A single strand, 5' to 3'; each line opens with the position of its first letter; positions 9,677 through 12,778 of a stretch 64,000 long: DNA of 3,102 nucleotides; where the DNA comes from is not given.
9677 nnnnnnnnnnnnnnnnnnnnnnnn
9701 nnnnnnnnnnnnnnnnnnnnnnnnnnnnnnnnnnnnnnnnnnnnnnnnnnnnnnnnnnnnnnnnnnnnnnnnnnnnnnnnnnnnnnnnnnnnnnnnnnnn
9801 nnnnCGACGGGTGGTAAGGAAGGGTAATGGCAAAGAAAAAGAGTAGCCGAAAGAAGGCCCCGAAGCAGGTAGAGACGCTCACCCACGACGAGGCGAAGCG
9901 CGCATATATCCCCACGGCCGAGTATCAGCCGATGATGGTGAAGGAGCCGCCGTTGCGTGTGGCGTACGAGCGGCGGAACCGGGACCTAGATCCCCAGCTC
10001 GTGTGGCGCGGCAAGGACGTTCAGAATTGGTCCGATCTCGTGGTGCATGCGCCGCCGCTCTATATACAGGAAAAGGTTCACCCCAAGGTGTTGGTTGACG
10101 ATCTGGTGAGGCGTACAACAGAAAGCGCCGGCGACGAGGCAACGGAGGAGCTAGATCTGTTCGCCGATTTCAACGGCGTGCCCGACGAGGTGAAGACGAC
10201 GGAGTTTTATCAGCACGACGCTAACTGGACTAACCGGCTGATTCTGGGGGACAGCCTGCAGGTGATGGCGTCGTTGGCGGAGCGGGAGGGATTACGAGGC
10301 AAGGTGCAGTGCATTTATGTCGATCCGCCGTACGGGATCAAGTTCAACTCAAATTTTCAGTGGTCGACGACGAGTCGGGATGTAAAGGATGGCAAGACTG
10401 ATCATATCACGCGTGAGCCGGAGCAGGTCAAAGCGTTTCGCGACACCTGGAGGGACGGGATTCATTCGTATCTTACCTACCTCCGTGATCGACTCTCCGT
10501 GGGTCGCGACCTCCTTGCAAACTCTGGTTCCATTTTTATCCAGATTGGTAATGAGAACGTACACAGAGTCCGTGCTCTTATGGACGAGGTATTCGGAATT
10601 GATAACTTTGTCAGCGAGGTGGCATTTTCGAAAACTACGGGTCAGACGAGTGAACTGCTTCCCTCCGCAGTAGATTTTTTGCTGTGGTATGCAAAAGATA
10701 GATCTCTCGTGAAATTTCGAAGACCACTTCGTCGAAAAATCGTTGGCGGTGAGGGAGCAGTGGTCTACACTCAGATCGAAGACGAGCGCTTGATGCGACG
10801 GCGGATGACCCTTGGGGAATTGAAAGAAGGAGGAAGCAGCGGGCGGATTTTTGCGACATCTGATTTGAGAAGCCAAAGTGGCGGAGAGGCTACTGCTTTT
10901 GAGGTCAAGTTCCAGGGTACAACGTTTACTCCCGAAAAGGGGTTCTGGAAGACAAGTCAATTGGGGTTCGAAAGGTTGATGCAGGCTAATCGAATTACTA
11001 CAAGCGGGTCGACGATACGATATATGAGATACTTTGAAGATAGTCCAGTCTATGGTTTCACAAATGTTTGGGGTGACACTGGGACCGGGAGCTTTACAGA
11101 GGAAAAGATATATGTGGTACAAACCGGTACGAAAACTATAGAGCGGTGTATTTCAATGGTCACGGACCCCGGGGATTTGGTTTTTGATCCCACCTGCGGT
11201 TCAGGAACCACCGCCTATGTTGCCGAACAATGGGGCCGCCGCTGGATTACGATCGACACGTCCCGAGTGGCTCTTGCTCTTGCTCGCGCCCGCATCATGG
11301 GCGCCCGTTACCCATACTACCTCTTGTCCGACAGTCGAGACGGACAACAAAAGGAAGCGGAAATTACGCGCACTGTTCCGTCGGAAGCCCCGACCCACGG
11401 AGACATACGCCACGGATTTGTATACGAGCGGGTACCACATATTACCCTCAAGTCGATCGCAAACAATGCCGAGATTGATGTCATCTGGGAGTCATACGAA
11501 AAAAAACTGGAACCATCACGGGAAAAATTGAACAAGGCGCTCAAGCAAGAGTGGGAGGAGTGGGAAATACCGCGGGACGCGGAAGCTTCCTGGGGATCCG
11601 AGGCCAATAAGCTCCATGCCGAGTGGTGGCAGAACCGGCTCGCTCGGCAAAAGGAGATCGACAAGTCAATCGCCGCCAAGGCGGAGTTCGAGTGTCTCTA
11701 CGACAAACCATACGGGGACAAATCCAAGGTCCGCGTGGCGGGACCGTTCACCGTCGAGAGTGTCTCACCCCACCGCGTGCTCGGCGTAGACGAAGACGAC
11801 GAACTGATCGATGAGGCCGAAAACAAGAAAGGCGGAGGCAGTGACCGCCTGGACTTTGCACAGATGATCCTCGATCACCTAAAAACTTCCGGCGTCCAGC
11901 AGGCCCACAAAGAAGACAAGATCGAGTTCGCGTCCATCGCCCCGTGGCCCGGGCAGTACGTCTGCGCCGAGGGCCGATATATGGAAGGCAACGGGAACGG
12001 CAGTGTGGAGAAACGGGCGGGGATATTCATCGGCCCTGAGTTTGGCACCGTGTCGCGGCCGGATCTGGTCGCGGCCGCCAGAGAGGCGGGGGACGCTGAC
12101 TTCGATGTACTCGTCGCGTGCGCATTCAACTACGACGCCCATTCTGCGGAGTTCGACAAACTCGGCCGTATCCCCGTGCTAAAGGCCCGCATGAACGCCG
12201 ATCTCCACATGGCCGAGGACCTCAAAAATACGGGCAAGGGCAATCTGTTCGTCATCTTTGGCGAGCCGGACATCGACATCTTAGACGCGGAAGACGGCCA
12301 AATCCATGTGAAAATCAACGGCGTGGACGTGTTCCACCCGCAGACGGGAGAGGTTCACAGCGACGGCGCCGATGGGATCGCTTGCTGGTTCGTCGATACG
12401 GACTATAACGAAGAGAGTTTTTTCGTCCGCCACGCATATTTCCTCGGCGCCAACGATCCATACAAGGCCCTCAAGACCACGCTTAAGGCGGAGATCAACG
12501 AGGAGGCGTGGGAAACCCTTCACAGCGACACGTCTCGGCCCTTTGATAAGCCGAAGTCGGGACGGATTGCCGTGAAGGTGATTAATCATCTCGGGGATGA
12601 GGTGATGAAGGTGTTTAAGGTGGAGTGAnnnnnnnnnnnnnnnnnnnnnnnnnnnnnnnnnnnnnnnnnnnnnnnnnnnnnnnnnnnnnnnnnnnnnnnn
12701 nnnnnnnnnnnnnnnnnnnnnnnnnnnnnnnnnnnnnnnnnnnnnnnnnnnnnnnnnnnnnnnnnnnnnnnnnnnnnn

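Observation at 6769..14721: Three-gene operon: Type III-like Res, long Mod, and a coupled SF1 helicase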

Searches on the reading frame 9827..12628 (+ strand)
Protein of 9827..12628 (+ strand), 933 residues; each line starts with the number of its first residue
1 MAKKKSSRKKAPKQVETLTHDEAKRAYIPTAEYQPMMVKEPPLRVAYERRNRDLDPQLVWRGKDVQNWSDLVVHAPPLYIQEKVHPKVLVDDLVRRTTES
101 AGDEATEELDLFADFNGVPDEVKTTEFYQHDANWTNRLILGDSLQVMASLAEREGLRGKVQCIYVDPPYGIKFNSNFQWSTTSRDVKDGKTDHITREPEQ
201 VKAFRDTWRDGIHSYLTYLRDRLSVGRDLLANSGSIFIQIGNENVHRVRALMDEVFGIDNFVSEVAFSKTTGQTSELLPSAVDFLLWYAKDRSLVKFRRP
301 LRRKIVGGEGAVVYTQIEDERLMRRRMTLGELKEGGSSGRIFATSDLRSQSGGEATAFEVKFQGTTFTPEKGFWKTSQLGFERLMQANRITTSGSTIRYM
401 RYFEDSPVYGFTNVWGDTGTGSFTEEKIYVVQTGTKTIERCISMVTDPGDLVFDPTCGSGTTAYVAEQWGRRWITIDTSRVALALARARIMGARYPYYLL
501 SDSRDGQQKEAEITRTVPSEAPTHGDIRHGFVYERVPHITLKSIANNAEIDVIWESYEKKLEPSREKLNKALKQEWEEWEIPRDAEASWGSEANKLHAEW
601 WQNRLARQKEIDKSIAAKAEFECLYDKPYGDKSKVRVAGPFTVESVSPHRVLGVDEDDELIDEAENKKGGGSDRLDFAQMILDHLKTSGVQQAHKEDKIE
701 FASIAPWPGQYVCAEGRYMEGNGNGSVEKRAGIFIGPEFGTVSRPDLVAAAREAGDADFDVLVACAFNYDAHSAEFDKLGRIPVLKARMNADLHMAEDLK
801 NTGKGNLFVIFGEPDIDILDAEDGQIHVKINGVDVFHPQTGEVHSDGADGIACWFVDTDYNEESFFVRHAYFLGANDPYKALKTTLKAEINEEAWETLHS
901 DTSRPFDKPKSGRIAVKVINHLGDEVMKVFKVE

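Call 3: search_protein_families(library=pfam, proteins=[window:9827-12628:+], max_evalue=0.01)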
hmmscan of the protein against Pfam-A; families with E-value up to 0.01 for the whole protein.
window:9827-12628:+ (933 aa): 2 families
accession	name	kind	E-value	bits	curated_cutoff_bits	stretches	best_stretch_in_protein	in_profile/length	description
PF01555.25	N6_N4_Mtase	-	1.5e-28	100.7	26.7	1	160-484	1-217/221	DNA methylase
PF13649.12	Methyltransf_25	-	0.0007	20.7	27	0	452-491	1-42/97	Methyltransferase domain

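Call 4: search_protein_families(library=padloc, proteins=[window:9827-12628:+], max_evalue=0.01)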
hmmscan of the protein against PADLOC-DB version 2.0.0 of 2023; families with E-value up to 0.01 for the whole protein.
window:9827-12628:+ (933 aa): 48 families (the best 25 are shown)
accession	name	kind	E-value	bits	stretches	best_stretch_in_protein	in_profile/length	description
PDLC03632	MTase_III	-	0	1425.5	2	48-932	73-983/983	Type III methyltransferase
PDLC03636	MTase_III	-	3.7e-40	136.3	3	210-299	89-182/575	Type III methyltransferase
PDLC03644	MTase_III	-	3.1e-35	119.9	1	125-490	28-393/542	Type III methyltransferase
PDLC03354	MTase_II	-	7.9e-35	118.7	1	135-493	60-385/425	Type II methyltransferase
PDLC03635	MTase_III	-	1e-30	105.1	2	214-477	267-559/708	Type III methyltransferase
PDLC03634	MTase_III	-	1.2e-30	105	1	135-463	94-423/621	Type III methyltransferase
PDLC03633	MTase_III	-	1.7e-28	97.7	2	130-291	72-229/616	Type III methyltransferase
PDLC03300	MTase_II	-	4.3e-28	96.2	2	134-294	10-166/302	Type II methyltransferase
PDLC03339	MTase_II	-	3.5e-27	93.2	2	137-290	5-136/399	Type II methyltransferase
PDLC03638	MTase_III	-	2.3e-26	90.3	2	213-478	429-665/816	Type III methyltransferase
PDLC03371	MTase_II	-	3.9e-23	80.3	2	413-490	174-252/260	Type II methyltransferase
PDLC03641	MTase_III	-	4.1e-22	76.5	1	129-464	98-426/657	Type III methyltransferase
PDLC03738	oMTase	-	5.5e-16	56.2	2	426-493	201-268/376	orphan methyltransferase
PDLC03216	MTase_II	-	4.2e-15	53.6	2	426-493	191-258/364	Type II methyltransferase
PDLC03637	MTase_III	-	7.5e-14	49.2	1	135-291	121-264/513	Type III methyltransferase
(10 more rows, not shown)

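Call 8: search_protein_families(library=ncbifam, proteins=[window:9827-12628:+], max_evalue=0.01)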
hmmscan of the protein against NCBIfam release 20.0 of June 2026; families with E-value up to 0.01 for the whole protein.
window:9827-12628:+ (933 aa): 4 families
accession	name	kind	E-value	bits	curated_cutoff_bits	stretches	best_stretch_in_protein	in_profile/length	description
NF050803.1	DnaMtaseCcrMCaul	equivalog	9e-16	57.7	830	2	426-492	183-249/350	adenine-specific DNA-methyltransferase CcrM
NF008572.0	PRK11524.1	equivalog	8.5e-09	34.9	292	1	432-490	198-256/294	adenine-specific DNA-methyltransferase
NF010253.0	PRK13699.1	subfamily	1.9e-07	31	244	1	427-477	142-192/226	DNA methyltransferase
NF043040.1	corrin_prot_MT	hypoth_equivalog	0.0017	17.8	180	0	436-492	29-85/216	corrinoid protein-associated methyltransferase CpaM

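Call 26: find_related_loci(query=window:9827-12625:+, collection=metagenome_contigs, flank=10000)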
Query window:9827-12625:+ (933 aa) in metagenome_contigs; peptide patterns used: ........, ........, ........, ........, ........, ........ (x = any residue, [..] = any of these).
600 stretches matched a pattern (row limit reached: there are more); 587 encode a relative of the query (tblastn E <= 1e-3); the best 80 are kept; 80 distinct loci.
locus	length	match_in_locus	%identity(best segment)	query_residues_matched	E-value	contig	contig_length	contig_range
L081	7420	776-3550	72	1-932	0e+0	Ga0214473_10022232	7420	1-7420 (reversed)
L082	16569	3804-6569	73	10-932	0e+0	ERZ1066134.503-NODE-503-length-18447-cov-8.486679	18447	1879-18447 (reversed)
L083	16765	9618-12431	72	5-932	0e+0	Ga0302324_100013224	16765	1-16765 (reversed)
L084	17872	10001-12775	71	5-932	0e+0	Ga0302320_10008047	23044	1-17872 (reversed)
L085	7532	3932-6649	72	2-932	0e+0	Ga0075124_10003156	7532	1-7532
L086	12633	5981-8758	72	1-932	0e+0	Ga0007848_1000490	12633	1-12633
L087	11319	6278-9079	71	4-932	0e+0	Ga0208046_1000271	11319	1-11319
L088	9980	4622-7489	71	4-931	0e+0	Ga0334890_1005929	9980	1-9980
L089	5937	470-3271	70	1-932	0e+0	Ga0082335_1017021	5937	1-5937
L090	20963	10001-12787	71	9-932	0e+0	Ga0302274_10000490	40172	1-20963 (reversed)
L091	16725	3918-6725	70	1-932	0e+0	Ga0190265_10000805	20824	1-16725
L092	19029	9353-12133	71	5-933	0e+0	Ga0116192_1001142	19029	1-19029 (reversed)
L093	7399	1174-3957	71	1-932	0e+0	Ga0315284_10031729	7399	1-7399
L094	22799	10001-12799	70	1-932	0e+0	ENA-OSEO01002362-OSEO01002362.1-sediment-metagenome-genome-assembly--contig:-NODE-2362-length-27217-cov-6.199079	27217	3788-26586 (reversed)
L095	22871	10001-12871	70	9-932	0e+0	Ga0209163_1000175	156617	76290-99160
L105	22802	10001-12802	69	1-932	0e+0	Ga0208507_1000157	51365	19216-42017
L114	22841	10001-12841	69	1-932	0e+0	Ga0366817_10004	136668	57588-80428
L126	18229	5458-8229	69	2-930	0e+0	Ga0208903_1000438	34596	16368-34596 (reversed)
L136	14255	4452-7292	68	1-932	0e+0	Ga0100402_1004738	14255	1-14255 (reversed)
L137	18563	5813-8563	69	13-932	0e+0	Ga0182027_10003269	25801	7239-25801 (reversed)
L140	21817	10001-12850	68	1-932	0e+0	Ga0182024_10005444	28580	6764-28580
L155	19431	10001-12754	70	10-932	0e+0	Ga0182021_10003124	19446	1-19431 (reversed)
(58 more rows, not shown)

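Call 48: search_protein_families(library=pfam, proteins=[L091:7121-8965:+, L105:12873-14867:+, L126:8235-10052:+, L126:11463-13541:+, L137:9738-12299:+, L140:13781-16627:+, L092:17123-19027:+, L155:12811-15237:+, L136:9352-14067:+, L114:12920-14014:+], max_evalue=0.001)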
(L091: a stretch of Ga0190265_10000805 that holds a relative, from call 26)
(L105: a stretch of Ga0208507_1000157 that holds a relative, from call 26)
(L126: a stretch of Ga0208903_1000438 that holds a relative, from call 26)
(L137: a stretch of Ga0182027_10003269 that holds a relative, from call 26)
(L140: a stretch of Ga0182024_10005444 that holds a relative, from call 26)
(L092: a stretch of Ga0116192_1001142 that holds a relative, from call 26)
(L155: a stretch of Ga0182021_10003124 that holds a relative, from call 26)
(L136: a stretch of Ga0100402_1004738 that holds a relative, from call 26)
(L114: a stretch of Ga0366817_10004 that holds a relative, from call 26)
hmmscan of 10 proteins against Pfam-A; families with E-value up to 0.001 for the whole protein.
L091:7121-8965:+ (614 aa): 1 family
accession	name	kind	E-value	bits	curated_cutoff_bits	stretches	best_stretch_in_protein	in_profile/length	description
PF03781.23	FGE-sulfatase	-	5e-20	72.7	23.3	1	373-563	30-193/255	Sulfatase-modifying factor enzyme 1-like domain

L105:12873-14867:+ (664 aa): 5 families
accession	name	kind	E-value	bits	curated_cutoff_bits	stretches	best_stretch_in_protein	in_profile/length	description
PF13175.12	AAA_15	-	2.9e-27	96.7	32.1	1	1-414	1-374/374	AAA ATPase domain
PF13304.12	AAA_21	-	2e-15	58.1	27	1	220-415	152-304/304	AAA domain, putative AbiEii toxin, Type IV TA system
PF02463.25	SMC_N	-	8.3e-06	25.8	40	1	3-88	2-89/220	RecF/RecN/SMC N terminal domain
PF11398.14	DUF2813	-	0.00045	20.1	21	0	1-105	1-102/372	Protein of unknown function (DUF2813)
PF13476.12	AAA_23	-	0.0008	20.5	27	0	7-44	3-40/201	AAA domain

L126:8235-10052:+ (605 aa): 0 families

L126:11463-13541:+ (692 aa): 2 families
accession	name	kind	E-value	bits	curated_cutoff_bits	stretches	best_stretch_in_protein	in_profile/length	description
PF01131.25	Topoisom_bac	-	1.7e-104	350.5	35.1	1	198-639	5-411/411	DNA topoisomerase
PF01751.28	Toprim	-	2.8e-13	50.3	23.1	1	43-165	1-82/96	Toprim domain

L137:9738-12299:+ (853 aa): 1 family
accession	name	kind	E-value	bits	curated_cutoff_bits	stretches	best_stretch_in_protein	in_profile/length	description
PF00082.27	Peptidase_S8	-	3.1e-32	112.5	21.8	1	314-646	3-288/288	Subtilase family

L140:13781-16627:+ (948 aa): 2 families
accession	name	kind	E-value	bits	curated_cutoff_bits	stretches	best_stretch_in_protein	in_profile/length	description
PF05193.26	Peptidase_M16_C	-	3.8e-61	206.6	23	2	200-372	6-179/181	Peptidase M16 inactive domain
PF00675.25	Peptidase_M16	-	1.2e-24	87.3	22.3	2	49-164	8-123/149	Insulinase (Peptidase family M16)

L092:17123-19027:+ (634 aa): 2 families
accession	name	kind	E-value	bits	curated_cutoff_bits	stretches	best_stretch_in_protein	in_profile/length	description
PF02540.23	NAD_synthase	-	1.9e-37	129.1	21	1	303-528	3-203/242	NAD synthase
PF00795.27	CN_hydrolase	-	6.2e-11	42.6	23.2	1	2-279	1-247/256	Carbon-nitrogen hydrolase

L155:12811-15237:+ (808 aa): 3 families
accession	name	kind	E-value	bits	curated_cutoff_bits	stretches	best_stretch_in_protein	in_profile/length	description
PF09364.15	XFP_N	-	1.5e-174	580.5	23.7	1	29-387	5-363/364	XFP N-terminal domain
PF09363.15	XFP_C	-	8.3e-91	303.4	23.4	1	605-806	1-202/202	XFP C-terminal domain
PF03894.20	XFP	-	9.1e-83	276.8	22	1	418-594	3-177/177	D-xylulose 5-phosphate/D-fructose 6-phosphate phosphoketolase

L136:9352-14067:+ (1571 aa): 1 family
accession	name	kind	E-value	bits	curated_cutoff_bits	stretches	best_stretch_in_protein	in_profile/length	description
PF25794.1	SACS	-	2.1e-22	80.6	32.8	1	43-260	7-234/247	Sacsin domain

L114:12920-14014:+ (364 aa): 1 family
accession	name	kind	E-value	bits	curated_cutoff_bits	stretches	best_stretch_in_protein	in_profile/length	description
PF03235.19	GmrSD_N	-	4.8e-23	82.8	33.2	1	42-184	2-198/199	GmrSD restriction endonuclease, N-terminal domain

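Call 53: search_solved_structures(query=window:9827-12625:+, max_evalue=0.01)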
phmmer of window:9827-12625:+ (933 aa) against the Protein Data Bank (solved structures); distinct sequences matched with E-value up to 0.01: 15.
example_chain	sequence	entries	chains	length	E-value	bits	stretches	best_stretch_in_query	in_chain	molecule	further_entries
6k0w_B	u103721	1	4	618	3e-17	64.9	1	135-294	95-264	Adenine specific DNA methyltransferase (Mod)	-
4zcf_A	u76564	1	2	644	9.6e-13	50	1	123-293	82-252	Restriction endonuclease EcoP15I, modification subunit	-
6pbd_A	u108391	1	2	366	4.7e-07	31.2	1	427-491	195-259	Modification methylase CcrMI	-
7dsu_A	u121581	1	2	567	5.7e-07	30.9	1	129-265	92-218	Mbo45V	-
5hek_A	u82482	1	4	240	3.3e-05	25.1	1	429-490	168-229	Adenine specific DNA methyltransferase (DpnA)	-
5hfj_A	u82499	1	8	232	3.5e-05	25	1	429-489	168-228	Adenine specific DNA methyltransferase (DpnA)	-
2zie_A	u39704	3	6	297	9.5e-05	23.5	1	411-490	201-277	Putative modification methylase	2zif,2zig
8s9n_A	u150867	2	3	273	0.00031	21.9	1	439-489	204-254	DNA cytosine-N4 methyltransferase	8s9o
8s9m_A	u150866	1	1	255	0.00045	21.3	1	439-489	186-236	DNA cytosine-N4 methyltransferase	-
1g60_A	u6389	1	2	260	0.00091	20.3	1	432-479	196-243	Adenine-specific Methyltransferase MboIIA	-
1boo_A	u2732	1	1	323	0.0012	19.9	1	436-487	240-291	PROTEIN (N-4 CYTOSINE-SPECIFIC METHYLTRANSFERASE PVU II)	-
1eg2_A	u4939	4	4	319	0.0024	18.9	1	412-481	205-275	MODIFICATION METHYLASE RSRI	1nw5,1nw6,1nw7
1nw8_A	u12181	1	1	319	0.0025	18.8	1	412-481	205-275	MODIFICATION METHYLASE RSRI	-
8urk_A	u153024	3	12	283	0.0031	18.5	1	425-492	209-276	Methyltransferase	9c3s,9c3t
9c3u_A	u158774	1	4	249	0.005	17.8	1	425-490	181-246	Methyltransferase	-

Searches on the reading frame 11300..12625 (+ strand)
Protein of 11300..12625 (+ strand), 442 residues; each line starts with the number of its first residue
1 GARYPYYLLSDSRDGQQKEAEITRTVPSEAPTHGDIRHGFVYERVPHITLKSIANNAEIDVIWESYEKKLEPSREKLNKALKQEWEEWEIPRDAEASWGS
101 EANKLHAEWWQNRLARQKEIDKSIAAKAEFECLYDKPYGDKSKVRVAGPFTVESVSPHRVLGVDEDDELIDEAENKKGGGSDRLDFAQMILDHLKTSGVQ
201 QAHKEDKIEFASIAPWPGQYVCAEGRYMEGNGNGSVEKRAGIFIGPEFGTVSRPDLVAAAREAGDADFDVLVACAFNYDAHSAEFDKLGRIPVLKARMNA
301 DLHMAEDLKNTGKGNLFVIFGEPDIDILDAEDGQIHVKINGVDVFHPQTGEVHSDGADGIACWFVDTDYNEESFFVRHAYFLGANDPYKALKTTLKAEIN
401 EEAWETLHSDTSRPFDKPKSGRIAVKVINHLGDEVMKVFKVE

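Call 40: search_protein_families(library=pfam, proteins=[window:11300-12625:+], max_evalue=10)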
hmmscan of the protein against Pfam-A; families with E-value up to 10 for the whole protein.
window:11300-12625:+ (442 aa): 0 families

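Call 78: find_homologous_proteins(query=window:11309-12625:+, max_evalue=0.00001)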
Query window:11309-12625:+ (439 aa): 8000 proteins with E <= 0.00001 among 8000 candidates; the best 120 are listed.
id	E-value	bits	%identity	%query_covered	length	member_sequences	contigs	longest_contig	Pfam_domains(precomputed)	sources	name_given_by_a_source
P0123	8.0e-267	903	89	100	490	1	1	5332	PF13649.13,PF01555.25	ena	-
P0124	7.3e-251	851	74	89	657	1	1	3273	PF01555.25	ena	-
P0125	3.8e-245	832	81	100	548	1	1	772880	PF01555.25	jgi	jgi:adenine-specific DNA-methyltransferase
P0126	2.7e-243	826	81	100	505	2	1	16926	PF01555.25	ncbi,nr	ncbi:site-specific DNA-methyltransferase, partial [Cytophagia bacterium CHB2]|nr:site-specific DNA-m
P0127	1.4e-242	824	81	100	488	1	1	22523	PF01555.25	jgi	jgi:adenine-specific DNA-methyltransferase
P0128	1.4e-242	824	80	100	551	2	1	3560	PF01555.25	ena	-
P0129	2.9e-242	822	81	100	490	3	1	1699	PF01555.25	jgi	jgi:adenine-specific DNA-methyltransferase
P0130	3.2e-241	819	81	100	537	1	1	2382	PF01555.25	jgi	jgi:adenine-specific DNA-methyltransferase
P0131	3.8e-241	819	79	100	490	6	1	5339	PF01555.25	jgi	-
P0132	6.3e-241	818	80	100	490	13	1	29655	PF01555.25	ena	-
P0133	1.4e-240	817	79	100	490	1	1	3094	PF01555.25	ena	-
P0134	1.7e-240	817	80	100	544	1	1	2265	PF01555.25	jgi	jgi:adenine-specific DNA-methyltransferase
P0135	1.9e-240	816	79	100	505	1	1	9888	PF13649.13,PF01555.25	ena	-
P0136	2.3e-240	816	80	100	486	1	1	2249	PF01555.25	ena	-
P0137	2.3e-240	816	81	100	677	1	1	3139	PF01555.25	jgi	jgi:adenine-specific DNA-methyltransferase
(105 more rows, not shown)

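Call 86: predict_structure(alignment_id=A3)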
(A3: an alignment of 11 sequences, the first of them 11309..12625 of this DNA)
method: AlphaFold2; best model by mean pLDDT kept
length: 439 residues; sequences in the alignment: 11
mean_pLDDT: 45.6   pTM: 0.33
mean pLDDT of the five models: 45.6, 42.5, 42.4, 42.3, 40.1
residues with pLDDT >= 90: 16; 70-90: 48; 50-70: 95; < 50: 280
segments of 3 or more residues with pLDDT < 50: 1-55, 121-183, 193-203, 242-254, 270-320, 338-406, 419-422, 424-433
pLDDT, mean of each block of 10 residues (from residue 1): 23 24 25 21 26 51 83 92 72 88 87 63 38 38 36 24 28 29 52 45 60 58 65 67 36 48 60 32 27 26 29 32 68 57 38 34 29 30 33 35 46 55 44 50
secondary structure, 60 per line:
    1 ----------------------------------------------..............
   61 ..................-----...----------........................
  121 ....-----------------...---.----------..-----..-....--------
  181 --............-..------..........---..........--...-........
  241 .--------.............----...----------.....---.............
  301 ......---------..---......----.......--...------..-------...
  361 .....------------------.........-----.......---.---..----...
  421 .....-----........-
elements in order: H47-78 H97-124 E142-144 H169-172 H183-194 E204-213 E217-226 E233-241 H250-262 E267-269 H280-284 H288-306 E321-326 E331-337 E340-342 E358-365 H384-392 H398-404 E418-425 E431-438
